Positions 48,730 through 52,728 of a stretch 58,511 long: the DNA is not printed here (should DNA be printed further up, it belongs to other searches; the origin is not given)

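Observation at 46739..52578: imuA-imuB-dnaE2 mutasome cassette peppered with heptad-palindrome insertions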

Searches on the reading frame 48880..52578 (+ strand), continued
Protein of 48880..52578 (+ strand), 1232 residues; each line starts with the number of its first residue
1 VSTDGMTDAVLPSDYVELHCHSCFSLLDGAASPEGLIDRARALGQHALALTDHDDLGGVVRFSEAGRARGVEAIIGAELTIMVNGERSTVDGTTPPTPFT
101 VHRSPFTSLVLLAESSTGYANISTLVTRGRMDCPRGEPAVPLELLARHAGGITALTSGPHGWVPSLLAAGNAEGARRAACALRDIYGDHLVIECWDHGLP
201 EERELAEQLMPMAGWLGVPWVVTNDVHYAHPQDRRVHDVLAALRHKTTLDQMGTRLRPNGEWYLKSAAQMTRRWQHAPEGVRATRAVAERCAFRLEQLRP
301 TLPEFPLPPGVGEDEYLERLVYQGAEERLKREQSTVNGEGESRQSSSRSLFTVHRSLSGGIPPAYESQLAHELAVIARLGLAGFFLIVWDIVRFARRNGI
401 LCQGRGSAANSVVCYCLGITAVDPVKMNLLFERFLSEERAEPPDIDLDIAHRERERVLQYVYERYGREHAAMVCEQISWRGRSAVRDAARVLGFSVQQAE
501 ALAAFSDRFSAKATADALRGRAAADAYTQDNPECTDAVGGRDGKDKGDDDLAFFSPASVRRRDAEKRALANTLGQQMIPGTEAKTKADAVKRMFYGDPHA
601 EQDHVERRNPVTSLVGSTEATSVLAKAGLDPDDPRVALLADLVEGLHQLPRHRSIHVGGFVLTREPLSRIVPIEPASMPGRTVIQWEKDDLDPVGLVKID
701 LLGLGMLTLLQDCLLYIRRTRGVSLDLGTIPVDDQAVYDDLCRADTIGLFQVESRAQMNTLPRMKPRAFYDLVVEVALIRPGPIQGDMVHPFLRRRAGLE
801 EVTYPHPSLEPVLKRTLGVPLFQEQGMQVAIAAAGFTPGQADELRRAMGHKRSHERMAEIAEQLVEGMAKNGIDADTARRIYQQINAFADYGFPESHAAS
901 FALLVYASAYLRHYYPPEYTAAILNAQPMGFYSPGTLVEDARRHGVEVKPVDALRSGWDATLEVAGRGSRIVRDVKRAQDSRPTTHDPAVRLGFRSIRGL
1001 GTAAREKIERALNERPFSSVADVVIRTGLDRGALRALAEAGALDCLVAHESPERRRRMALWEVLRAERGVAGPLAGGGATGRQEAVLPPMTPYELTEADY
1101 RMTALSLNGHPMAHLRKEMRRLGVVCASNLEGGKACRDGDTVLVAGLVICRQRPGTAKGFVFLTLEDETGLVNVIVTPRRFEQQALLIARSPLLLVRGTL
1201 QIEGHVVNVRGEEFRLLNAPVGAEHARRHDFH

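Call 59: find_homologous_proteins(query=L159:10001-13366:+, max_evalue=1e-100)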
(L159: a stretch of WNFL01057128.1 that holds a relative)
Query L159:10001-13366:+ (1122 aa): 8000 proteins with E <= 1e-100 among 8000 candidates; the best 120 are listed.
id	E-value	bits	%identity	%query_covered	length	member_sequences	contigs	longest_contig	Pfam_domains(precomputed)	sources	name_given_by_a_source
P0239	0.0e+0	2415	95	100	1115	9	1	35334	PF02811.27,PF14579.13,PF01336.32,PF17657.7,PF07733.19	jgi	jgi:error-prone DNA polymerase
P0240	0.0e+0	2367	92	100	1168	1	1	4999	PF02811.27,PF14579.13,PF01336.32,PF17657.7,PF07733.19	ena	-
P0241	0.0e+0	2355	92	100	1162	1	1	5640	PF02811.27,PF14579.13,PF01336.32,PF17657.7,PF07733.19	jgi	jgi:error-prone DNA polymerase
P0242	0.0e+0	2349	93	100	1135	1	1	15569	PF02811.27,PF14579.13,PF01336.32,PF17657.7,PF07733.19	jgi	-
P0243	0.0e+0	2333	91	100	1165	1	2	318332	PF02811.27,PF14579.13,PF01336.32,PF17657.7,PF07733.19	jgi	jgi:error-prone DNA polymerase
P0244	0.0e+0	2302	89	100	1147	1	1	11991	PF02811.27,PF14579.13,PF01336.32,PF17657.7,PF07733.19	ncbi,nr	ncbi:MAG TPA: error-prone DNA polymerase [Pyrinomonadaceae bacterium]|nr:error-prone DNA polymerase 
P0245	0.0e+0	2286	89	100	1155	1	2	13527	PF02811.27,PF14579.13,PF01336.32,PF17657.7,PF07733.19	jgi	jgi:error-prone DNA polymerase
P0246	0.0e+0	2264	89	100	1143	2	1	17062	PF02811.27,PF14579.13,PF01336.32,PF17657.7,PF07733.19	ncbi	ncbi:MAG: DNA polymerase III subunit alpha [Pyrinomonadaceae bacterium]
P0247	0.0e+0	2224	86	100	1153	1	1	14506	PF02811.27,PF14579.13,PF01336.32,PF17657.7,PF07733.19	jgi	jgi:error-prone DNA polymerase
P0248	0.0e+0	2208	89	97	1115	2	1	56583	PF02811.27,PF14579.13,PF01336.32,PF17657.7,PF07733.19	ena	-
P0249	0.0e+0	2188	93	72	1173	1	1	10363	PF02811.27,PF14579.13,PF01336.32,PF17657.7,PF07733.19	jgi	-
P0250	0.0e+0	2184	85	100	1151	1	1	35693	PF02811.27,PF14579.13,PF01336.32,PF17657.7,PF07733.19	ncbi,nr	ncbi:MAG TPA: error-prone DNA polymerase [Pyrinomonadaceae bacterium]|nr:error-prone DNA polymerase 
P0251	0.0e+0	2175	85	100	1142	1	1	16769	PF02811.27,PF14579.13,PF01336.32,PF17657.7,PF07733.19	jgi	-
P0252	0.0e+0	2171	84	100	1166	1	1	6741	PF02811.27,PF14579.13,PF01336.32,PF17657.7,PF07733.19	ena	-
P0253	0.0e+0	2171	84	100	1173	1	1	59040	PF02811.27,PF14579.13,PF01336.32,PF17657.7,PF07733.19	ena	-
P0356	0.0e+0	2009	76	100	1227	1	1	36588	PF02811.27,PF14579.13,PF01336.32,PF17657.7,PF07733.19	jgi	jgi:error-prone DNA polymerase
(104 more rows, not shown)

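Call 77: find_encoding_contigs(protein=P0001, flank=10000, max_places=1)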
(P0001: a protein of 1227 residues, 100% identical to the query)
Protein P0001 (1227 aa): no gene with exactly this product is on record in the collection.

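Call 83: list_cluster_members(proteins=[P0007, P0035, P0239, P0001, P0005, P0004])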
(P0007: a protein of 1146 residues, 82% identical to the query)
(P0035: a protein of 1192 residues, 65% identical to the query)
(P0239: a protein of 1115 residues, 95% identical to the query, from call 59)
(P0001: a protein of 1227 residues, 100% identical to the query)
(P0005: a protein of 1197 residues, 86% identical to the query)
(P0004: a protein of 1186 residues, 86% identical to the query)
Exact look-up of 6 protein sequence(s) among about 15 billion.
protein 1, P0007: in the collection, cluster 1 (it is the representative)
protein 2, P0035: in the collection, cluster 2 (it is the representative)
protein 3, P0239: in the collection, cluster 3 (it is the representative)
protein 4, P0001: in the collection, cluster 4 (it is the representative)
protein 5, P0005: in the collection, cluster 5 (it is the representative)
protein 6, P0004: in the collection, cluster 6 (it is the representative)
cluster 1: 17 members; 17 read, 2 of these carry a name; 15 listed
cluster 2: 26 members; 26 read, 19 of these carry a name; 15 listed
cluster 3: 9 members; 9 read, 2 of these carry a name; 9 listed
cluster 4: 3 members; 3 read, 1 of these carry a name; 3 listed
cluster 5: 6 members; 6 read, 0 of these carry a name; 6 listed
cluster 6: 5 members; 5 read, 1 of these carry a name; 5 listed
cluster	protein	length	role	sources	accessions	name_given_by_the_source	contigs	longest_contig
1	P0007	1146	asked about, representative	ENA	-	-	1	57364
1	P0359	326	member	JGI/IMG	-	error-prone DNA polymerase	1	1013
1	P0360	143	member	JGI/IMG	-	error-prone DNA polymerase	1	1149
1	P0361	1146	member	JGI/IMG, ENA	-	-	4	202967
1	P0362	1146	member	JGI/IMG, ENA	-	-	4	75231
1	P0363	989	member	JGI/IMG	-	-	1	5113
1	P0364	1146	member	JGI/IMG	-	-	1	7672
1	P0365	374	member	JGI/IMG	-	-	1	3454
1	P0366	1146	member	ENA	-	-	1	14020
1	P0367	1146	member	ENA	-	-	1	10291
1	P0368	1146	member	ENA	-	-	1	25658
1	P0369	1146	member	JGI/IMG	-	-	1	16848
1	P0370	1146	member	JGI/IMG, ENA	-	-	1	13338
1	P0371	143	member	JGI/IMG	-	-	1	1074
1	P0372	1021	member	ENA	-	-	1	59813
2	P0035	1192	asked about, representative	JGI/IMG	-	error-prone DNA polymerase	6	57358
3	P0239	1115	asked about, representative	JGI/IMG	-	error-prone DNA polymerase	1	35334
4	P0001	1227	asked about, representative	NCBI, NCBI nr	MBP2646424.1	MAG: hypothetical protein H6Q77_48 [Gemmatimonadetes bacterium] | hypothetical protein [Gemmatimonadota bacterium]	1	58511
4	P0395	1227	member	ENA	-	-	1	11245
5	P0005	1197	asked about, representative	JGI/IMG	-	-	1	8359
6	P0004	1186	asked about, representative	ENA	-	-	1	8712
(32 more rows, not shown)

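Call 89: search_solved_structures(query=window:48895-52575:+, max_evalue=1e-30, show_alignments=1)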
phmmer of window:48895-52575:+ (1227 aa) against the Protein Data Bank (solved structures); distinct sequences matched with E-value up to 1e-30: 9.
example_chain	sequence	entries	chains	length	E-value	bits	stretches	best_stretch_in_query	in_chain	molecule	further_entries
2hpi_A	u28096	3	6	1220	3e-148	498.5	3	625-1190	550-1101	DNA polymerase III alpha subunit | DNA polymerase III subunit alpha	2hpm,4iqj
3e0d_A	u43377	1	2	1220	6e-147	494.1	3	626-1190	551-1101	DNA polymerase III subunit alpha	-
5fku_A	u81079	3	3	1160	2.1e-129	436.1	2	627-1197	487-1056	DNA POLYMERASE III SUBUNIT ALPHA | DNA POLYMERASE III ALPHA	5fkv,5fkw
4jom_A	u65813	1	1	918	1.2e-128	433.6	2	627-948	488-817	DNA polymerase III subunit alpha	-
2hnh_A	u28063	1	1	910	2.8e-125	422.4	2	627-948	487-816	DNA polymerase III alpha subunit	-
2hqa_A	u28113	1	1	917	2.9e-125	422.3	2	627-948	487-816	DNA polymerase III alpha subunit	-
5m1s_A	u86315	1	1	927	3.1e-125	422.2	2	627-948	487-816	DNA polymerase III subunit alpha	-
7pu7_A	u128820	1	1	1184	8.8e-123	414.1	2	622-954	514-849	DNA polymerase III subunit alpha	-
5lew_A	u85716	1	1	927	1.2e-122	413.7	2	622-954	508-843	DNA polymerase III subunit alpha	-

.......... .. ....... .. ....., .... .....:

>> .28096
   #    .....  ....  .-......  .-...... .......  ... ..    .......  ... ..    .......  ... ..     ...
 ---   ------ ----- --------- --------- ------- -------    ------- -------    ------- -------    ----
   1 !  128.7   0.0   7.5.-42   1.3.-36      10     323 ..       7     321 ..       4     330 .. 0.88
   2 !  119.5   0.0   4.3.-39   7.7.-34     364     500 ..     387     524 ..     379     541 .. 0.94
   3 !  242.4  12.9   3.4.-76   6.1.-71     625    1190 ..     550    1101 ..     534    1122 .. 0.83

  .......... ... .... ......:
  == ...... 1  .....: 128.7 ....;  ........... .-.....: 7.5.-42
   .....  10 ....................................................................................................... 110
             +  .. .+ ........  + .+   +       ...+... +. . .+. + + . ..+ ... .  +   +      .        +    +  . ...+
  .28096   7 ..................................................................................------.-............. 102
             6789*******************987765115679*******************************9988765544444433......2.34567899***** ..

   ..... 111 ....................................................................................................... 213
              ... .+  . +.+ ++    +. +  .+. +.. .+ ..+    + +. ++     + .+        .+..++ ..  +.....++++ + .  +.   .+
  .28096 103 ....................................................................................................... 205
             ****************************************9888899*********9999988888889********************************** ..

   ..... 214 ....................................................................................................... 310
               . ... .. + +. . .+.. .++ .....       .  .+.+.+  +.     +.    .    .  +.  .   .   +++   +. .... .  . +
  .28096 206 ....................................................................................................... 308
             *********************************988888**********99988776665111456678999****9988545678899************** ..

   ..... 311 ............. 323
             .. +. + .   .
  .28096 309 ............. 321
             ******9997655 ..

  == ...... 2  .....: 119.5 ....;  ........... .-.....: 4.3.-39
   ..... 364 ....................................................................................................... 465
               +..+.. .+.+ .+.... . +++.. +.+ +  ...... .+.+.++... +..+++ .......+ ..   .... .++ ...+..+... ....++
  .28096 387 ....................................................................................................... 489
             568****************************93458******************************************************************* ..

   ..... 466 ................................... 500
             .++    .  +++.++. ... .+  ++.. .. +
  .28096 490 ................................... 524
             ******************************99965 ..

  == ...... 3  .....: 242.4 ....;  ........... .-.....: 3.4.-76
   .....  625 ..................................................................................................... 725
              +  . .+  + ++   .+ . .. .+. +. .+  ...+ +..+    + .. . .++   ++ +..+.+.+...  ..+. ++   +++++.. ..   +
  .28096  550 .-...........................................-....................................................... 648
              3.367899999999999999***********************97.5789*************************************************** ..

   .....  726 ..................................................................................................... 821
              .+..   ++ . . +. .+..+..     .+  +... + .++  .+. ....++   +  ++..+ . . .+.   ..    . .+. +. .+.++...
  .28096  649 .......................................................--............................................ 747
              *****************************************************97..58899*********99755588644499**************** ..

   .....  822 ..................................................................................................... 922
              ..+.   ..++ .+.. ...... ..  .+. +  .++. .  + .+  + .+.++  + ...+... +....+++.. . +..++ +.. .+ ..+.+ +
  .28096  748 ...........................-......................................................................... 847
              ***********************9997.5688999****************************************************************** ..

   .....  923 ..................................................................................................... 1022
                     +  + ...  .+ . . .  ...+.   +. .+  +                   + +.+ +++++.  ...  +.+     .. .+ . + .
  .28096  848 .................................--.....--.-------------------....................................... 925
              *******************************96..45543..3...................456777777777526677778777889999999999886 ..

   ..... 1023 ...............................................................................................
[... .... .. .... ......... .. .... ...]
